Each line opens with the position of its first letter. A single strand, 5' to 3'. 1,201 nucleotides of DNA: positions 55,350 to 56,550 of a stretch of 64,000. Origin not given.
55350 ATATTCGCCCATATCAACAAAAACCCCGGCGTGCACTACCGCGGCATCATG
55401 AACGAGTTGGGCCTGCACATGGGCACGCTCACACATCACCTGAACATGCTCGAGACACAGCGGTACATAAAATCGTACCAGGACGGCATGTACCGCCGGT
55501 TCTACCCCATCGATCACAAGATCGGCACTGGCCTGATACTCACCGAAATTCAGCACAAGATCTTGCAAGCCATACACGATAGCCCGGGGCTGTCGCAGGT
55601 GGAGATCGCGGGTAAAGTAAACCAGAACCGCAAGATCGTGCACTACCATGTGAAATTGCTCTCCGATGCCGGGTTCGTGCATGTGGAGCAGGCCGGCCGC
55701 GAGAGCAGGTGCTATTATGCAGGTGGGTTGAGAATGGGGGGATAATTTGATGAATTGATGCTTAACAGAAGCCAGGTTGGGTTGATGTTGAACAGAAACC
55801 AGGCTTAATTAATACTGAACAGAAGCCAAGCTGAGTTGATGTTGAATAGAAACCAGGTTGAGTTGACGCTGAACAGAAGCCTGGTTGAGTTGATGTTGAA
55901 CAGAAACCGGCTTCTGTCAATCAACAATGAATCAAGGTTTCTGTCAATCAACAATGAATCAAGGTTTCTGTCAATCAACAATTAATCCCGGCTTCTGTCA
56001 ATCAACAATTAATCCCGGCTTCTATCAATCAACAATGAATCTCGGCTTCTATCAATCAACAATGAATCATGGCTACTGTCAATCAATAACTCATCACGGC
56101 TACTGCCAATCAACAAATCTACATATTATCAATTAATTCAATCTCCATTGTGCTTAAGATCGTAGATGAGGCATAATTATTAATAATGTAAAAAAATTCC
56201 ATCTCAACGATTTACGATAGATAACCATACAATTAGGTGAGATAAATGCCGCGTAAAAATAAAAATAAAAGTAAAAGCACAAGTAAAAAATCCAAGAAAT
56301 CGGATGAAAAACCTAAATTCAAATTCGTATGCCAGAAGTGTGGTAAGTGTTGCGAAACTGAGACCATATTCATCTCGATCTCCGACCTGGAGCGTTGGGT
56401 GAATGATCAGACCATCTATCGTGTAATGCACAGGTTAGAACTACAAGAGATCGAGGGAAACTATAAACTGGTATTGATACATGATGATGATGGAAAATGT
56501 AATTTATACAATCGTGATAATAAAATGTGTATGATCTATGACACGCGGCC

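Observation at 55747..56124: Back-to-back arrays of strictly 27-bp units (6 A-type, 8 B-type) whose unit ends are exact reverse complements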

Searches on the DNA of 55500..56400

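Call 68: search_rna_families(source=window, start=55500, end=56400, threshold=evalue, max_evalue=5)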
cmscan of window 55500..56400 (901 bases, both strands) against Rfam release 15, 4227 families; matches with E-value up to 5: 2.
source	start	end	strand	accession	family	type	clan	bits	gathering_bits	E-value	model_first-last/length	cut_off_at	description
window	55835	55890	+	RF01134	sR30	Gene; snRNA; snoRNA; CD-box;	-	19.3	38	0.026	1-57/57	no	Small nucleolar RNA sR30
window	55787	55922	+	RF00373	RNaseP_arch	Gene; ribozyme;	CL00002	10.9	84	1.1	1-288/288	no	Archaeal RNase P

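Call 70: search_rna_families(source=window, start=55700, end=56200, threshold=evalue, max_evalue=10, show_alignments=4)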
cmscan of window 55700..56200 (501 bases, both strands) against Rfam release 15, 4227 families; matches with E-value up to 10: 5.
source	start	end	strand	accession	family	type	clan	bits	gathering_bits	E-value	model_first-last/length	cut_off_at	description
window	55835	55890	+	RF01134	sR30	Gene; snRNA; snoRNA; CD-box;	-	19.3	38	0.014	1-57/57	no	Small nucleolar RNA sR30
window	55878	55966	+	RF03850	mir-961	Gene; miRNA;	-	16.2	100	3.4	1-85/85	no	mir-961 microRNA precursor family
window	55872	55999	+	RF04145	MIR8706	Gene; miRNA;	-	15.5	95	4.9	1-101/101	no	MIR8706 microRNA precursor family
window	56104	56173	+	RF02407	snoR122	Gene; snRNA; snoRNA; CD-box;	-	14.9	36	8.1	1-74/74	no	Small nucleolar RNA snoR122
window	55826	55863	+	RF01310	sR7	Gene; snRNA; snoRNA; CD-box;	-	11.1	37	6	20-57/57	no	Small nucleolar RNA sR7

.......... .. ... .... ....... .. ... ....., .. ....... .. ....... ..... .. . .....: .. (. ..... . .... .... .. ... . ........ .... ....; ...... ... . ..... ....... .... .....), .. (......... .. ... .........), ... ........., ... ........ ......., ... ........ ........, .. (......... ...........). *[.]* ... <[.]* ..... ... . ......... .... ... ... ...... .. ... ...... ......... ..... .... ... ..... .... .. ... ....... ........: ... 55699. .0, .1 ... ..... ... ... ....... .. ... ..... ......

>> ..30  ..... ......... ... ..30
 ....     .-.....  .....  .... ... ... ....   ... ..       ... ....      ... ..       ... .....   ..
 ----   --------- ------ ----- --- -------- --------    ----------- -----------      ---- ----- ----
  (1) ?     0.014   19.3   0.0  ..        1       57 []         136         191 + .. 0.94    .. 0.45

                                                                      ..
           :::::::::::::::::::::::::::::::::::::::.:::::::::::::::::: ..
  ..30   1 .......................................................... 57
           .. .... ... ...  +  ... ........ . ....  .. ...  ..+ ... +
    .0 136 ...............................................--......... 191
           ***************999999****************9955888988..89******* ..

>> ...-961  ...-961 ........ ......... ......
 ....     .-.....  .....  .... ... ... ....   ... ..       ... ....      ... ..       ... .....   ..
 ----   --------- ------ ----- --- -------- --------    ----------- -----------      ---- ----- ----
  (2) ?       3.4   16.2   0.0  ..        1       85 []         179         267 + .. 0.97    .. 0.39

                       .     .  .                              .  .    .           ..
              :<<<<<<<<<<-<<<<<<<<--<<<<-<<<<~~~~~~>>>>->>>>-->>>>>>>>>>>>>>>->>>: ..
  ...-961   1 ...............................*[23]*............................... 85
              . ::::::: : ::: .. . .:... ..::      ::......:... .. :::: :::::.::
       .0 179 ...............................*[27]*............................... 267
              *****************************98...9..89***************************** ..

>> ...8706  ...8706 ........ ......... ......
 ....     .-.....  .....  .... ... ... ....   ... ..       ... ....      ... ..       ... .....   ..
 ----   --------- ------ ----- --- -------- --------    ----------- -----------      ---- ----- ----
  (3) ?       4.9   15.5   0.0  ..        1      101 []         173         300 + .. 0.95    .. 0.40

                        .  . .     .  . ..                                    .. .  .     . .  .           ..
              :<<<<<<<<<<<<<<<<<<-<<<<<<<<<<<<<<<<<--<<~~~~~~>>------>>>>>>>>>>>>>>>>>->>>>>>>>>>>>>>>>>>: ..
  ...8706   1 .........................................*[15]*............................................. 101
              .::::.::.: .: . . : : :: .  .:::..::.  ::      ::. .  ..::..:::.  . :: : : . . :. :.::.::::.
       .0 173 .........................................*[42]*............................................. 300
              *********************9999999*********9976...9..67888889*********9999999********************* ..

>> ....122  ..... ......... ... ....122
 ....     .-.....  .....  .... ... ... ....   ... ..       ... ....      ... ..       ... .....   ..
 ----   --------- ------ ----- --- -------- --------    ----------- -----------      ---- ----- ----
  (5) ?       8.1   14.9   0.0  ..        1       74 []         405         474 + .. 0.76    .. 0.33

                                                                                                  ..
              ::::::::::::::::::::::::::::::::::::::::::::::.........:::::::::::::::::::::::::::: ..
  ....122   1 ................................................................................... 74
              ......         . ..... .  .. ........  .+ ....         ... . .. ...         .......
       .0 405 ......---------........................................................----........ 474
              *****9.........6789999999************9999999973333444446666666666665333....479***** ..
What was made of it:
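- On Archaeal C/D box sRNA: In the 12-nt register the boxes read AUGUUGA or ACGCUGA and UUGA (call 70).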

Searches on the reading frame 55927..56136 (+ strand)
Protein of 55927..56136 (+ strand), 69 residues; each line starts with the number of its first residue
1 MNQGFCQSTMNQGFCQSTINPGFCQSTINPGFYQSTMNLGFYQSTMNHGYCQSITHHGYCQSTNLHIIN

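Call 10: search_protein_families(library=pfam, proteins=[window:55927-56136:+], max_evalue=0.01)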
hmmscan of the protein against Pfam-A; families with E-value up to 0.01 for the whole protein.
window:55927-56136:+ (69 aa): 0 families
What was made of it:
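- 55927..56136 (+): Open frame across the B block (nonapeptide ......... repeats), judged non-coding. No Pfam match (call 10).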

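Call 35: find_homologous_proteins(query=window:55927-56133:+, max_evalue=10)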
Query seq(69 aa): 13 candidates shared short words with the query, none scored E <= 10.
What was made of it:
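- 55927..56136 (+): No hit at E<=10 among 5.8 billion proteins (call 35).
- On Non-coding minisatellite / satellite family: No homologue (call 35).
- No homologue exists (call 35).
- Tried and rejected: No hit (call 35).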
